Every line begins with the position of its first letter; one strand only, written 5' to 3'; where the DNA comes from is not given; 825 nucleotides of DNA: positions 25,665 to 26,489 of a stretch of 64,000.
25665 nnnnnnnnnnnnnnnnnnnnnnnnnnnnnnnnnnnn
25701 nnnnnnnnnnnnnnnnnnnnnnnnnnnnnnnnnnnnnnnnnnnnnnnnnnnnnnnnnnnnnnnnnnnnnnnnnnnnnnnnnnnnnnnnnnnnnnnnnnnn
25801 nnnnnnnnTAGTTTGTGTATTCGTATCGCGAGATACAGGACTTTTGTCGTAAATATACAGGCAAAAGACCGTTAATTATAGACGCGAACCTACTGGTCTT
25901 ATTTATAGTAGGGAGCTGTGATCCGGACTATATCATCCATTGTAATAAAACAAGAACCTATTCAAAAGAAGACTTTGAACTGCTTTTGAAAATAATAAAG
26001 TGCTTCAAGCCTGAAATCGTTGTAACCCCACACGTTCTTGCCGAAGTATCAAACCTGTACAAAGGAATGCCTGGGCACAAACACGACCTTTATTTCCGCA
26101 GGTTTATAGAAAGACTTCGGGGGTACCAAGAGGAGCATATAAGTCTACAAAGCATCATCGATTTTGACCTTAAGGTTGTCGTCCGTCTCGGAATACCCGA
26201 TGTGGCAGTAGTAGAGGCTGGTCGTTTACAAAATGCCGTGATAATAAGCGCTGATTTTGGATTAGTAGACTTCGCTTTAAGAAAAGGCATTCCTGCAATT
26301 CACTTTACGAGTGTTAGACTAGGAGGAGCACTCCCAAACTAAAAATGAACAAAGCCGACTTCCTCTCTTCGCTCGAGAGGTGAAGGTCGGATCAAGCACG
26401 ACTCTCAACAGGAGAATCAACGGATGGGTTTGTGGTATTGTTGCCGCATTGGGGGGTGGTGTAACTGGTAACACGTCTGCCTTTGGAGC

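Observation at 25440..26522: AT-rich two-gene islet (small protein plus PIN-domain protein) between dnaX and tRNA-Gln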

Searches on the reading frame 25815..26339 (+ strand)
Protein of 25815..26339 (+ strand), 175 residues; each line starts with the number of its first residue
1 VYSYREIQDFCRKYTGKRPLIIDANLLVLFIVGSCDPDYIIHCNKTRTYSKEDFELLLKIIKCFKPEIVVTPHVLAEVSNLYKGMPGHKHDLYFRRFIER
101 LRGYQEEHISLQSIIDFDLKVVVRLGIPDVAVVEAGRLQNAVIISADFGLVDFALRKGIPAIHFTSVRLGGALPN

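Call 5: search_protein_families(library=pfam, proteins=[window:25815-26339:+], max_evalue=1)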
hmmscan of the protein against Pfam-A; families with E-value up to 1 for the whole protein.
window:25815-26339:+ (175 aa): 2 families
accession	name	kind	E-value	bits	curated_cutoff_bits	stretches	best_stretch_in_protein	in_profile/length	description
PF02671.26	PAH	-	0.0069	16.5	21.3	1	55-84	4-33/45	Paired amphipathic helix repeat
PF01850.27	PIN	-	0.17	12.9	23.6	1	57-164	21-110/120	PIN domain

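Call 6: search_protein_families(library=ncbifam, proteins=[window:25815-26339:+], max_evalue=1)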
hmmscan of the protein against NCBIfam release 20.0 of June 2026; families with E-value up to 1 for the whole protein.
window:25815-26339:+ (175 aa): 0 families

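Call 7: search_protein_families(library=padloc, proteins=[window:25815-26339:+], max_evalue=1)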
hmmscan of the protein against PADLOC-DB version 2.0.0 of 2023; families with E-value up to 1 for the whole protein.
window:25815-26339:+ (175 aa): 2 families
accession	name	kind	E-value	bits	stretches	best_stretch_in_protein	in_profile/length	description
PDLC01809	CARF1--CARF_HEPN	-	0.032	11.3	1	52-106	58-107/496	-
PDLC04018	PD-Lambda-5_B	-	0.046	11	1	35-95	194-256/291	-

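Call 8: search_protein_families(library=phrogs, proteins=[window:25815-26339:+], max_evalue=1)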
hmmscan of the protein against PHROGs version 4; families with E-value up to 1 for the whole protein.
window:25815-26339:+ (175 aa): 1 family
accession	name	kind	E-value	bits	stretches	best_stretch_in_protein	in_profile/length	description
phrog_2692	-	unknown function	0.29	12.1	0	36-68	19-51/59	-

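Call 9: find_homologous_proteins(query=window:25815-26339:+)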
Query window:25815-26339:+ (175 aa): 12 proteins with E <= 0.001 among 50 candidates.
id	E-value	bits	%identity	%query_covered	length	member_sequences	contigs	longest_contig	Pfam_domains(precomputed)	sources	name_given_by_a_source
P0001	6.3e-70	252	99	67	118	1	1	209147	-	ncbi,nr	ncbi:MAG: hypothetical protein PHV99_00400 [Candidatus Pacebacteria bacterium]|nr:hypothetical prote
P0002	1.7e-31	127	39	95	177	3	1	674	-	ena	-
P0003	5.1e-30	122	41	98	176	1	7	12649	-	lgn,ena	-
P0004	3.7e-13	68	34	84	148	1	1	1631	-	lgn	-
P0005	5.8e-13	67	35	86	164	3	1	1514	PF01850.28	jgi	-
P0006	2.9e-11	61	31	87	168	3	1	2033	-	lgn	-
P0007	1.2e-10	59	31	80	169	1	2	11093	-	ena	-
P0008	3.3e-10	58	32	85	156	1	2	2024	PF01850.28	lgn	-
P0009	4.2e-9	54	31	77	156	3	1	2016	-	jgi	jgi:hypothetical protein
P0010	1.3e-8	53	47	45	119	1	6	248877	-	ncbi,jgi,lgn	ncbi:MAG TPA: hypothetical protein VH601_14395 [Bryobacteraceae bacterium]|jgi:hypothetical protein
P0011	5.9e-8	51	33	75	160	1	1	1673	PF01850.28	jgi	jgi:predicted nucleic acid-binding protein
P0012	2.1e-5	42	31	76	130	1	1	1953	-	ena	-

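Call 13: find_encoding_contigs(protein=P0003, flank=5000, max_places=7)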
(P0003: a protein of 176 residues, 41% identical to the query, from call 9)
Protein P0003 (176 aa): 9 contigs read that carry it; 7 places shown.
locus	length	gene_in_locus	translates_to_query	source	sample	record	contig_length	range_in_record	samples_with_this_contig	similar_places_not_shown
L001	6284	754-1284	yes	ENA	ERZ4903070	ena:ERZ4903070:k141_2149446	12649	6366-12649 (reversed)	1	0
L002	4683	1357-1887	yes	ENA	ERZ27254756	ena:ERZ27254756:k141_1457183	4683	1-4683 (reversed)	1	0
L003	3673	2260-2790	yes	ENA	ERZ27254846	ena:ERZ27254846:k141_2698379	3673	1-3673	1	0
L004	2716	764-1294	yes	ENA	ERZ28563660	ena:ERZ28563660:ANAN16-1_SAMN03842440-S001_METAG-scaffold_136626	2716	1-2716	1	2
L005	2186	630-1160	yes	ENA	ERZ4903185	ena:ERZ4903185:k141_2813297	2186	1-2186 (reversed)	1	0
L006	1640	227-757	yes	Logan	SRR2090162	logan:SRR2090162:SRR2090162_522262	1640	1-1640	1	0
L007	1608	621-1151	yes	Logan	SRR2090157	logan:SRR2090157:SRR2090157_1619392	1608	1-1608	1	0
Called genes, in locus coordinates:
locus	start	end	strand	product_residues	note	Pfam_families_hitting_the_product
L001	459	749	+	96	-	-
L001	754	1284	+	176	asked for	-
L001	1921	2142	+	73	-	-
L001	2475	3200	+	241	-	PF13730:HTH_36 (weak)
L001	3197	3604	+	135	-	-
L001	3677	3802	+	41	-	-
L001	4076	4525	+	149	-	-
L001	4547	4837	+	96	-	-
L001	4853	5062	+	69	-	-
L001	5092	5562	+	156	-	PF05869:Dam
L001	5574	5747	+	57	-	-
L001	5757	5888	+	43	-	-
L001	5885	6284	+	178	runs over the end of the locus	-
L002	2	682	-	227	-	?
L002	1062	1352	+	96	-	-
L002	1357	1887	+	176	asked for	-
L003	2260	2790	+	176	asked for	-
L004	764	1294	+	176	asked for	-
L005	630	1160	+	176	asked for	-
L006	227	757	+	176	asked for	-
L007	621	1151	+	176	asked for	-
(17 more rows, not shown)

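Call 22: find_encoding_contigs(protein=P0007, flank=4000, max_places=3)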
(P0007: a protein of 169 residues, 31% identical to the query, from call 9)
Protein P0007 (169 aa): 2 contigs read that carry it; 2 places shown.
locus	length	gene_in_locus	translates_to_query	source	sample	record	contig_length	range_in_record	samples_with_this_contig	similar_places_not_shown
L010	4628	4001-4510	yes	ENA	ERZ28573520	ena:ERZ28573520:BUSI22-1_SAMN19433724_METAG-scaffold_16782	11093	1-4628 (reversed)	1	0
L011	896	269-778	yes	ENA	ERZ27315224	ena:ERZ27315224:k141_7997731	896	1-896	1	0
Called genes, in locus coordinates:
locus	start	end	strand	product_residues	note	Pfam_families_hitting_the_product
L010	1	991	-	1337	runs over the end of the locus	PF05345:He_PIG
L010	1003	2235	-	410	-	-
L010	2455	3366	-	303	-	PF13489:Methyltransf_23, PF13649:Methyltransf_25 (faint), PF08241:Methyltransf_11 (weak)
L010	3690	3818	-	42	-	-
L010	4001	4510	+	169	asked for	-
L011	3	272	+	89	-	?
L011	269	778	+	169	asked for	-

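Call 23: find_encoding_contigs(protein=P0010, flank=4000, max_places=3)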
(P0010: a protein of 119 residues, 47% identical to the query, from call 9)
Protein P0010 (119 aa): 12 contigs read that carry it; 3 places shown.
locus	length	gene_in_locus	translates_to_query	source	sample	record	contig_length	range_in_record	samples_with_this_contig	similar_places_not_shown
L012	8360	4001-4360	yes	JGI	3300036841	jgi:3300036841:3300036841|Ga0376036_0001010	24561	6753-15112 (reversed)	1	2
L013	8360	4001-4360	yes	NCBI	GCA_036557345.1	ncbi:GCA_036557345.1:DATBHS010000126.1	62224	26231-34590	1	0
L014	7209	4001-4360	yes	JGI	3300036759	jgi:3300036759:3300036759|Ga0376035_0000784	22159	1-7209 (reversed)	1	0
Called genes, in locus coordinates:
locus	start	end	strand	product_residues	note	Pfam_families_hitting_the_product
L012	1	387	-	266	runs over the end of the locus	PF00156:Pribosyltran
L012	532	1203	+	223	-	PF01627:Hpt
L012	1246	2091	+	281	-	PF02621:VitK2_biosynth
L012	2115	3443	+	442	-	PF02985:HEAT (faint), PF13646:HEAT_2, PF00514:Arm (faint), PF13646:HEAT_2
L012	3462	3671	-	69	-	-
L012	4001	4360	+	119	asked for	-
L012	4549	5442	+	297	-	PF01436:NHL (faint)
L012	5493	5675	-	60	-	PF10262:Rdx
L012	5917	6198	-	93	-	-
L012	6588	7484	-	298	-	PF01370:Epimerase, PF08659:KR (faint), PF16363:GDP_Man_Dehyd (faint), PF08338:DUF1731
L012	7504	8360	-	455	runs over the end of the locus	PF00072:Response_reg, PF13191:AAA_16 (faint), PF00158:Sigma54_activat, PF14532:Sigma54_activ_2, PF00004:AAA (weak), PF07728:AAA_5, PF25601:AAA_lid_14, PF02954:HTH_8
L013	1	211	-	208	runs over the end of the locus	PF00156:Pribosyltran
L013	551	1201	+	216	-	PF01627:Hpt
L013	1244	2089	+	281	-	PF02621:VitK2_biosynth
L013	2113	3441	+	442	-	PF02985:HEAT (faint), PF13646:HEAT_2, PF00514:Arm (faint), PF13646:HEAT_2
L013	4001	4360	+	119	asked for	-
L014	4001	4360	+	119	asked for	-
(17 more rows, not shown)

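Call 24: find_encoding_contigs(protein=P0005, flank=4000, max_places=3)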
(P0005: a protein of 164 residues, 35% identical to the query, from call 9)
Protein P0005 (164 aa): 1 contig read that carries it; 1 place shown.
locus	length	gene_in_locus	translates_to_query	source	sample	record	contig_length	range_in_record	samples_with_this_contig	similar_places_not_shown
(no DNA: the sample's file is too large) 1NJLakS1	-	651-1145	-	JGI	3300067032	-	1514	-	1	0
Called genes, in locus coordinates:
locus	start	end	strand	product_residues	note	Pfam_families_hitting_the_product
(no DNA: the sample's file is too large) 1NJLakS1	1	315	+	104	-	?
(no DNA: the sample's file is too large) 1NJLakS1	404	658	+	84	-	-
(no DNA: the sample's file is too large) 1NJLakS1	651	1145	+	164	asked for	PF01850:PIN (weak)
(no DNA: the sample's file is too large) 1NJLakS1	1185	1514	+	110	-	?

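Call 28: predict_structure(alignment_id=A1)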
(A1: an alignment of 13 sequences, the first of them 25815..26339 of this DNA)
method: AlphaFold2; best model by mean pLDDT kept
length: 175 residues; sequences in the alignment: 13
mean_pLDDT: 78.8   pTM: 0.77
mean pLDDT of the five models: 78.8, 75.7, 74.3, 71.8, 68.0
residues with pLDDT >= 90: 28; 70-90: 108; 50-70: 34; < 50: 5
segments of 3 or more residues with pLDDT < 50: 172-175
pLDDT, mean of each block of 10 residues (from residue 1): 67 81 87 84 85 90 77 70 63 70 73 73 81 88 91 91 87 43
secondary structure, 60 per line:
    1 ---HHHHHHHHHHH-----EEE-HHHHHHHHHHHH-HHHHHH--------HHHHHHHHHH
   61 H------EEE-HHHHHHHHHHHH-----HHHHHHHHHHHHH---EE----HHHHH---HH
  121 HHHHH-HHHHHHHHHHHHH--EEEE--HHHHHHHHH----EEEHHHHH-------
elements in order: H4-14 E20-22 H24-35 H37-42 H51-61 E68-70 H72-83 H89-101 H111-115 H119-125 H127-139 E142-145 H148-156 E161-163 H164-168

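Call 34: fold_search(model_id=the predicted structure, library=pdb)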
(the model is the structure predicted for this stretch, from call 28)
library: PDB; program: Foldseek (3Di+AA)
matches with E <= 10: 455; with E <= 0.001: 2
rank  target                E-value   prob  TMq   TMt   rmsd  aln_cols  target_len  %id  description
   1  1o4w                  1.9e-04  1.00  0.45  0.60   5.5       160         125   16  CRYSTAL STRUCTURE OF a PIN (PILT N-TERMINUS) DOMAIN CONTAINING PROTEIN (AF0591) FROM ARCHAEOGLOBUS FULGIDUS AT 1.90 A RE (released 2003-07-29)
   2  1v8p_B                8.9e-04  1.00  0.48  0.60   6.9       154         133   14  Crystal structure of PAE2754 from Pyrobaculum aerophilum (released 2004-02-10)
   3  8ssf_A                1.4e-03  1.00  0.44  0.44   6.9       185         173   14  Minimal protein-only/RNA-free Ribonuclease P from Hydrogenobacter thermophilus (released 2023-10-18)
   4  8ssg_E                1.6e-03  1.00  0.43  0.45   7.5       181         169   14  Minimal protein-only/RNA-free Ribonuclease P from Hydrogenobacter thermophilus (released 2023-10-18)
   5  3i8o                  1.8e-03  1.00  0.43  0.52   8.0       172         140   13  A domain of a functionally unknown protein from Methanocaldococcus jannaschii DSM 2661. (released 2009-07-21)
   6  8ssg_G                2.2e-03  1.00  0.45  0.45   6.8       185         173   14  Minimal protein-only/RNA-free Ribonuclease P from Hydrogenobacter thermophilus (released 2023-10-18)
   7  8ssg_B                2.2e-03  0.99  0.39  0.40   8.9       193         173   13  Minimal protein-only/RNA-free Ribonuclease P from Hydrogenobacter thermophilus (released 2023-10-18)
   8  7e8k_A                2.2e-03  0.98  0.40  0.36  15.1       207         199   14  Crystal structure of Proteinaceous RNase P (PRORP) from Planctomycetes bacterium GWF2_40_8 (released 2022-03-02)
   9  8ssg_F                2.7e-03  0.99  0.42  0.43   7.8       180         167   15  Minimal protein-only/RNA-free Ribonuclease P from Hydrogenobacter thermophilus (released 2023-10-18)
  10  8kda_E                2.8e-03  0.99  0.40  0.38  10.1       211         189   12  Cryo-EM structure of Hydrogenobacter thermophilus minimal protein-only RNase P (HARP) in complex with pre-tRNAs (released 2024-08-14)
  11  2fe1                  3.2e-03  1.00  0.50  0.64   3.8       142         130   13  Crystal Structure of PAE0151 from Pyrobaculum aerophilum (released 2005-12-27)
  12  7og5_B                3.4e-03  0.99  0.39  0.43   8.2       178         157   17  RNA-free Ribonuclease P from Halorhodospira halophila (released 2021-07-07)
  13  1v8p_A                3.6e-03  1.00  0.48  0.60   6.9       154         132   14  Crystal structure of PAE2754 from Pyrobaculum aerophilum (released 2004-02-10)
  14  5x3t_B                4.1e-03  1.00  0.53  0.66   3.2       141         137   19  VapBC from Mycobacterium tuberculosis (released 2017-06-07)
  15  5f4h_B                4.6e-03  1.00  0.40  0.18   7.0       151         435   14  Archael RuvB-like Holiday junction helicase (released 2016-12-21)
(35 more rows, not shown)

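Call 40: search_solved_structures(query=A1, max_evalue=1, show_alignments=2)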
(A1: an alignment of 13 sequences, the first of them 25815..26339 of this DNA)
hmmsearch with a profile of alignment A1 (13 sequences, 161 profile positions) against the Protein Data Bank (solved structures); distinct sequences matched with E-value up to 1: 4.
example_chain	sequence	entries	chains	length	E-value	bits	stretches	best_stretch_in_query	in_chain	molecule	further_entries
7e8j_A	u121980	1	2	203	0.21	14.5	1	115-155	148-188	RNA-free ribonuclease P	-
1o4w_A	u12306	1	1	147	0.29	14.1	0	114-148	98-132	PIN (PilT N-terminus) domain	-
7e8k_A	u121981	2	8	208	0.38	13.7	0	115-155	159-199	RNA-free ribonuclease P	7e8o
3i8o_A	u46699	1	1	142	0.56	13.2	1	84-148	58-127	KH domain-containing protein MJ1533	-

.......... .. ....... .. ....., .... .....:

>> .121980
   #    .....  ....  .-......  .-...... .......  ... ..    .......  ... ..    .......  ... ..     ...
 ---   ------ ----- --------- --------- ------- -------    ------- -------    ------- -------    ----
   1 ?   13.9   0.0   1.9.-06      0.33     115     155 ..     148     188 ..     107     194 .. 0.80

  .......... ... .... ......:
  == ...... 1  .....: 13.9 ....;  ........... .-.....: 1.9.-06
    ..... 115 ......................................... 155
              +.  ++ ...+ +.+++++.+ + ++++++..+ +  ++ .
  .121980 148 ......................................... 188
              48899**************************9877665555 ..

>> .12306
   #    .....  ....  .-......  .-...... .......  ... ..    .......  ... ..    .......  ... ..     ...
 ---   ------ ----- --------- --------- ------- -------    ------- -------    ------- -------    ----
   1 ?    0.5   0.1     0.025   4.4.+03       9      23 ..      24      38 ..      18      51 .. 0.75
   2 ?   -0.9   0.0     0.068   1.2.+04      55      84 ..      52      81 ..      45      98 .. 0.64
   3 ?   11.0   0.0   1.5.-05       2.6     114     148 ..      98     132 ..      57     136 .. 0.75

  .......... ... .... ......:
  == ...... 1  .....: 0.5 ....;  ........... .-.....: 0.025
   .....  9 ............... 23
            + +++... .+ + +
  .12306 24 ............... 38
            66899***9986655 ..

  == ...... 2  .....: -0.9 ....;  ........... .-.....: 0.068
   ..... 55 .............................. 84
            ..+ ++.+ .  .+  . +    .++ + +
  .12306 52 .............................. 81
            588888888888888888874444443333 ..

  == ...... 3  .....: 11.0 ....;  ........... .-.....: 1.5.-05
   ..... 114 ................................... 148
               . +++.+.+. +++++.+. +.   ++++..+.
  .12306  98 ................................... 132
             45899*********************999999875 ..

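Call 45: find_related_loci(query=A1, collection=metagenome_contigs, flank=3000)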
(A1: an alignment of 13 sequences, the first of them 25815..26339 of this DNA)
Query A1 (175 aa) in metagenome_contigs; peptide patterns used: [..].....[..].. (x = any residue, [..] = any of these).
110 stretches matched a pattern; 101 encode a relative of the query (tblastn E <= 1e-3); the best 80 are kept; 80 distinct loci.
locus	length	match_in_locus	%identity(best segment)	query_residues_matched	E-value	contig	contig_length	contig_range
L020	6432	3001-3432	34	20-168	2e-21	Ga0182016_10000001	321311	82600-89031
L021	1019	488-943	34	16-171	4e-21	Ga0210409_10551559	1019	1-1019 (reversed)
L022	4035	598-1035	33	18-168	1e-20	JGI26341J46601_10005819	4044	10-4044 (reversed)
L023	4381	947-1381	34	20-168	1e-20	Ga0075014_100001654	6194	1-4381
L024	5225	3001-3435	34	20-168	1e-20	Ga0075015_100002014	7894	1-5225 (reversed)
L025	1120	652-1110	33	15-171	4e-20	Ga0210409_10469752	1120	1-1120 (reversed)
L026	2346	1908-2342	40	1-145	1e-19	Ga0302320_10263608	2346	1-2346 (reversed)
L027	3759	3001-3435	36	20-168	2e-19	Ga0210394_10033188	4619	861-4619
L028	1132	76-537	34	14-168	2e-19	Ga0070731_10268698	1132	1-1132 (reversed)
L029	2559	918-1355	34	20-168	3e-18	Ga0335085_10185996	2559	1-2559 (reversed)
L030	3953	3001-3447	34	18-172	1e-17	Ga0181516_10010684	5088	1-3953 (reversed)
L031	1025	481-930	35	15-168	7e-18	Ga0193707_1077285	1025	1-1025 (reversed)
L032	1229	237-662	32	20-165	1e-17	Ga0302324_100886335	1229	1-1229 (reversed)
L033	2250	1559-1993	34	20-168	1e-17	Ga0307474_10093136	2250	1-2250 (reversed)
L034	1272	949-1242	38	17-115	2e-17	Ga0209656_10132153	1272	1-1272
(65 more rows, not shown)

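Call 46: find_related_loci(query=A1, collection=viral_contigs, flank=5000)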
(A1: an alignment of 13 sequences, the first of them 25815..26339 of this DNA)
Query A1 (175 aa) in viral_contigs; peptide patterns used: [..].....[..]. (x = any residue, [..] = any of these).
19 stretches matched a pattern, but none encodes a relative of the query by tblastn (E <= 1e-3).

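Call 66: search_solved_structures(query=A6, max_evalue=1, show_alignments=3)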
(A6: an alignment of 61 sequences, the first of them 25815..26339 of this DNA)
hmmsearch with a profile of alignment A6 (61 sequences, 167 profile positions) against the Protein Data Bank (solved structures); distinct sequences matched with E-value up to 1: 2.
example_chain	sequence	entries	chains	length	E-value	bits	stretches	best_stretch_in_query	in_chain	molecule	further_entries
3i8o_A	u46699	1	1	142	0.0011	21.9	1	69-155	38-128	KH domain-containing protein MJ1533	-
1o4w_A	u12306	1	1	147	0.028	17.2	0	122-155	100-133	PIN (PilT N-terminus) domain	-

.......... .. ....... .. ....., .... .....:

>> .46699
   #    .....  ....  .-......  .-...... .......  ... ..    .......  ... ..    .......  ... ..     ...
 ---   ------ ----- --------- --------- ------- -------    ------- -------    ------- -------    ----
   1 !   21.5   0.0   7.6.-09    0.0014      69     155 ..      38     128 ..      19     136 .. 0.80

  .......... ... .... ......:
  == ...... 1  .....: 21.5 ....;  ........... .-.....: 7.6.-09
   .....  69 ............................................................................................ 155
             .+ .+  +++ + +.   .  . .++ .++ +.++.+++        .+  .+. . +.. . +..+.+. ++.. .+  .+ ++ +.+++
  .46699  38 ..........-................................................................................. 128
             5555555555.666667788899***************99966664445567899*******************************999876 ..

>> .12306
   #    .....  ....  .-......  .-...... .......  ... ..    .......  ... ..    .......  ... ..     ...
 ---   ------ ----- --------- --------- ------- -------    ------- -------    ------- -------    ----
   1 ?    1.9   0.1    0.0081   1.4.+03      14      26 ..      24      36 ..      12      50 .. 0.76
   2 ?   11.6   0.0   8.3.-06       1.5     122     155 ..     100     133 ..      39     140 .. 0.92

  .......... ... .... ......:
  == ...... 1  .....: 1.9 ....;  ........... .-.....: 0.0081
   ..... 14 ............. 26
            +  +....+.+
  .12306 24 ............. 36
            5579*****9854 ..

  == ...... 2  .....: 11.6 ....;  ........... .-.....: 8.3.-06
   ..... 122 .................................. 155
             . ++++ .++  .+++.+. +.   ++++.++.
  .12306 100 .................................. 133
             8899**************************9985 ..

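Call 67: search_protein_families(library=pfam, alignment_id=A6, max_evalue=0.01)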
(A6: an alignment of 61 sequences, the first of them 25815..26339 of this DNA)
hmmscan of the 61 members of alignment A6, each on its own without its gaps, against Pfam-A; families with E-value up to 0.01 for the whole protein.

A. member 1, window:25815-26339:+ (175 aa): 1 family
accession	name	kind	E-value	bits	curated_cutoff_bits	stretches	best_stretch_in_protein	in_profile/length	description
PF02671.26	PAH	-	0.0069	16.5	21.3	0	55-84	4-33/45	Paired amphipathic helix repeat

B. families by the number of members that match (of 61 scanned): 8 families
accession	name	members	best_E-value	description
PF01850.27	PIN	41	3.4e-09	PIN domain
PF18477.7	PIN_9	6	0.0012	PIN like domain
PF18480.7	DUF5615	4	0.0013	Domain of unknown function (DUF5615)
PF10130.15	PIN_2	3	0.002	PIN domain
PF03673.18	UPF0128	2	0.0035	Uncharacterised protein family (UPF0128)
PF20698.3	PIN-TPR-GreABC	2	0.0046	PIN domain associated with the TPR-GreAB-C-PIN system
PF02639.20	DUF188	1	0.0018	Uncharacterized BCR, YaiI/YqxD family COG1671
PF02671.26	PAH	1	0.0069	Paired amphipathic helix repeat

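Call 77: search_dna_similar(query=window:25815-26339:+, collection=plasmids, mode=protein, max_evalue=0.001, max_rows=15)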
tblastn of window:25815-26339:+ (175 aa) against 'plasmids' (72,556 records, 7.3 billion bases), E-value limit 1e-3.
Records with a match: 5; places in all: 5; records where one place covers at least 80% of the query: 5.
Best place of each record, by identity: <60% 5.
By first word of the organism name: Nostoc 2; Kovacikia 1; Leptolyngbya 1; Allocoleopsis 1.
By predicted mobility (MOB-suite, as given by PLSDB): non-mobilizable 4; conjugative 1.
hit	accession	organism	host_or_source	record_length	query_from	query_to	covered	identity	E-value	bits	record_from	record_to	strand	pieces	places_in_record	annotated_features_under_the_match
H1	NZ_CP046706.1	Nostoc sp. ATCC 53789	-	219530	17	171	89%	27.1%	1e-11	69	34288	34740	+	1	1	PIN domain-containing protein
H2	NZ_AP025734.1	Nostoc cf. commune SO-36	-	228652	17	171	89%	27.1%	5e-11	67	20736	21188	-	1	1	PIN domain-containing protein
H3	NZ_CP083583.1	Kovacikia minuta CCNUW1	cell culture,fresh water lake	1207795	17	169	87%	27.5%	3e-12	71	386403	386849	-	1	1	record has no annotation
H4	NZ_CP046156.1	Leptolyngbya sp. BL0902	cell culture,open pond on an algae farm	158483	20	169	86%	27.3%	1e-9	63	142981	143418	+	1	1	PIN domain-containing protein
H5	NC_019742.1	Allocoleopsis franciscana PCC 7113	-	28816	17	171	89%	25.8%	1e-11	69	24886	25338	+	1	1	PIN domain-containing protein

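Call 78: search_dna_similar(query=window:25815-26339:+, collection=phages, mode=protein, max_evalue=0.001, max_rows=15)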
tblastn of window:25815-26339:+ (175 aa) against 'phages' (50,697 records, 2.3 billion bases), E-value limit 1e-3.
No match.
